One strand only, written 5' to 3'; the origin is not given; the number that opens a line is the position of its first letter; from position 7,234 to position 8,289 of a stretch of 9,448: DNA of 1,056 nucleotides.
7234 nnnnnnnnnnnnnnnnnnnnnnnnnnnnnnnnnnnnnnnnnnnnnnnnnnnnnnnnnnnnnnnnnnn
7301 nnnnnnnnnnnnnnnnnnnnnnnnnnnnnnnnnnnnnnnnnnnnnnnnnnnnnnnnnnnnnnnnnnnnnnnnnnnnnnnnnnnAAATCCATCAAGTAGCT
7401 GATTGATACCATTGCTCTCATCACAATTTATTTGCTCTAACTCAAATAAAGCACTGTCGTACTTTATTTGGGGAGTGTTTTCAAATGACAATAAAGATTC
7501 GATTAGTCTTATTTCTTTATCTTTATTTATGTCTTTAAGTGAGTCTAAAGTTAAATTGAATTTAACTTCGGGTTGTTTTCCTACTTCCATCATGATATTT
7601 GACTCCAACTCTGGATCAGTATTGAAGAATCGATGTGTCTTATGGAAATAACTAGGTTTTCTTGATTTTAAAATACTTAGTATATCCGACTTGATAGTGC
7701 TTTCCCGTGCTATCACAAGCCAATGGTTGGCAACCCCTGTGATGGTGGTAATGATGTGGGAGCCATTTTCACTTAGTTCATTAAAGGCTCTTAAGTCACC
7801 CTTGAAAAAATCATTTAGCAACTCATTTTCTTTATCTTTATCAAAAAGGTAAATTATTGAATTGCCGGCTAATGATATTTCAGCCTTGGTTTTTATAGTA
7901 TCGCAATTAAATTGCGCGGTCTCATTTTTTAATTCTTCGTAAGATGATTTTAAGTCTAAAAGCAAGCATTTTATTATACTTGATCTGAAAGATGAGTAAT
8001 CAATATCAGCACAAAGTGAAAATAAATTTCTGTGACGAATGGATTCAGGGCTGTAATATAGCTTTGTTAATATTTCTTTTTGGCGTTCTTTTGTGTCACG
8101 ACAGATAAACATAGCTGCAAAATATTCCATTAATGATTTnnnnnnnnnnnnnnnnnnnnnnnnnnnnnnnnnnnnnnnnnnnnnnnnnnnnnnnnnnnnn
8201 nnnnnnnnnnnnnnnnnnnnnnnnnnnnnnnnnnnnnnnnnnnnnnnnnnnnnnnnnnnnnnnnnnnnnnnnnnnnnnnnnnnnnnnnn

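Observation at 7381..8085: C-terminal ~230 aa of the NTPase lacks recognisable repeats, a candidate non-canonical sensor domain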

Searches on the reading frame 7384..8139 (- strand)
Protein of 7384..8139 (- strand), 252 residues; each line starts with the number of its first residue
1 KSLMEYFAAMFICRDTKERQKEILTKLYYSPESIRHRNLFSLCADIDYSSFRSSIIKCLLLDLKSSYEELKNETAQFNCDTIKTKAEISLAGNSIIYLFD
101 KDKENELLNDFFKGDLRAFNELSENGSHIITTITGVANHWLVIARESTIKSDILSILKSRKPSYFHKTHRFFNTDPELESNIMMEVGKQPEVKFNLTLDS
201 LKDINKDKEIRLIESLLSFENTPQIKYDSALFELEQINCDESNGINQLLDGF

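Call 47: predict_structure(alignment_id=A2)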
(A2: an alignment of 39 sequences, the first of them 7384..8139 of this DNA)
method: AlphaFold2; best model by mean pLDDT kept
length: 252 residues; sequences in the alignment: 39
mean_pLDDT: 88.5   pTM: 0.85
mean pLDDT of the five models: 88.5, 86.8, 86.2, 85.4, 85.0
residues with pLDDT >= 90: 144; 70-90: 90; 50-70: 17; < 50: 1
segments of 3 or more residues with pLDDT < 50: none
pLDDT, mean of each block of 10 residues (from residue 1): 86 85 94 91 94 97 96 81 95 93 89 85 76 91 93 96 86 82 86 93 90 92 95 94 58 56
secondary structure, 60 per line:
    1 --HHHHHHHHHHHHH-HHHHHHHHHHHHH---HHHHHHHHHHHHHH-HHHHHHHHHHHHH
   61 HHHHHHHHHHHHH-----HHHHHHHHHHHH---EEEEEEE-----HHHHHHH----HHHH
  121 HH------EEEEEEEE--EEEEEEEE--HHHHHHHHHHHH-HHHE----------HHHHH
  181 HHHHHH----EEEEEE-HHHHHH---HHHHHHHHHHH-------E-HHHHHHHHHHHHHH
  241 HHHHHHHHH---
elements in order: H3-15 H17-29 H33-46 H48-73 H79-90 E94-100 H106-112 H117-122 E129-136 E139-146 H149-160 H176-186 E191-196 H198-203 H207-217 H227-249

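Call 57: search_protein_families(library=pfam, proteins=[window:7384-8139:-], max_evalue=10)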
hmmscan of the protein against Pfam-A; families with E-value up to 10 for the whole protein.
window:7384-8139:- (252 aa): 2 families
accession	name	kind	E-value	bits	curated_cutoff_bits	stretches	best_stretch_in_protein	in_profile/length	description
PF22711.1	SNaCT5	-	2.1e-08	35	27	1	46-238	1-193/196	Short NACHT-associated C-Terminal domain, family 5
PF17776.6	NLRC4_HD2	-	0.027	15.4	33.1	1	2-27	3-28/121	NLRC4 helical domain HD2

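Call 63: fold_search(model_id=the predicted structure, library=viral)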
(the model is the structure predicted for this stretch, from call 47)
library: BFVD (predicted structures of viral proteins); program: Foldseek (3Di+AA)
matches with E <= 10: 855; with E <= 0.001: 0
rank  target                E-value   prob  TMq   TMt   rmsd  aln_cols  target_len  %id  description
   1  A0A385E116            3.8e-02  0.47  0.18  0.18  15.5       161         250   16  (no name in the UniProt tables at hand)
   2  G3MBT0                4.0e-02  0.10  0.14  0.11  33.1       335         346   10  Gp214 [Bacillus phage G]
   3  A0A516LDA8            7.8e-02  0.15  0.18  0.09  17.4       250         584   12  (no name in the UniProt tables at hand)
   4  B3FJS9                8.7e-02  0.84  0.18  0.17   9.1        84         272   15  Uncharacterized protein [Pseudomonas phage 201phi2-1]
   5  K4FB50                9.2e-02  0.15  0.16  0.15  16.8       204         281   14  Uncharacterized protein [Cronobacter phage vB_CsaM_GAP32]
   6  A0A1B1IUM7            1.2e-01  0.35  0.18  0.21  11.2       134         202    9  (no name in the UniProt tables at hand)
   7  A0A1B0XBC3            1.4e-01  0.75  0.18  0.33  12.5       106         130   12  E4 ORF A [Equine adenovirus A serotype 1]
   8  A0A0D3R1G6            1.4e-01  0.23  0.17  0.17  18.0       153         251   12  Phosphoprotein [La Joya virus]
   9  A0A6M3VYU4            1.4e-01  0.30  0.19  0.28  13.0       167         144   11  Uncharacterized protein [Saccharolobus solfataricus rod-shaped virus 1]
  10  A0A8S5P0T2            1.7e-01  0.15  0.19  0.14  18.1       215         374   11  Inovirus Gp2 [Myoviridae sp. ctLnO19]
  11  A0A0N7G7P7            1.7e-01  0.14  0.16  0.24  12.6       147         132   15  Uncharacterized protein [Chrysochromulina ericina virus CeV-01B]
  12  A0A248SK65            1.8e-01  0.44  0.15  0.37   9.2        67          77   16  (no name in the UniProt tables at hand)
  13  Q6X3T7                1.9e-01  0.33  0.16  0.30  10.0       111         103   11  SPOR domain-containing protein [Bacillus phage Bam35c]
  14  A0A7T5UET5            2.1e-01  0.25  0.13  0.32  11.9        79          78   18  (no name in the UniProt tables at hand)
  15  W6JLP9                2.2e-01  0.09  0.15  0.05  22.1       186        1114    9  DNA polymerase [Alphaentomopoxvirus acuprea]
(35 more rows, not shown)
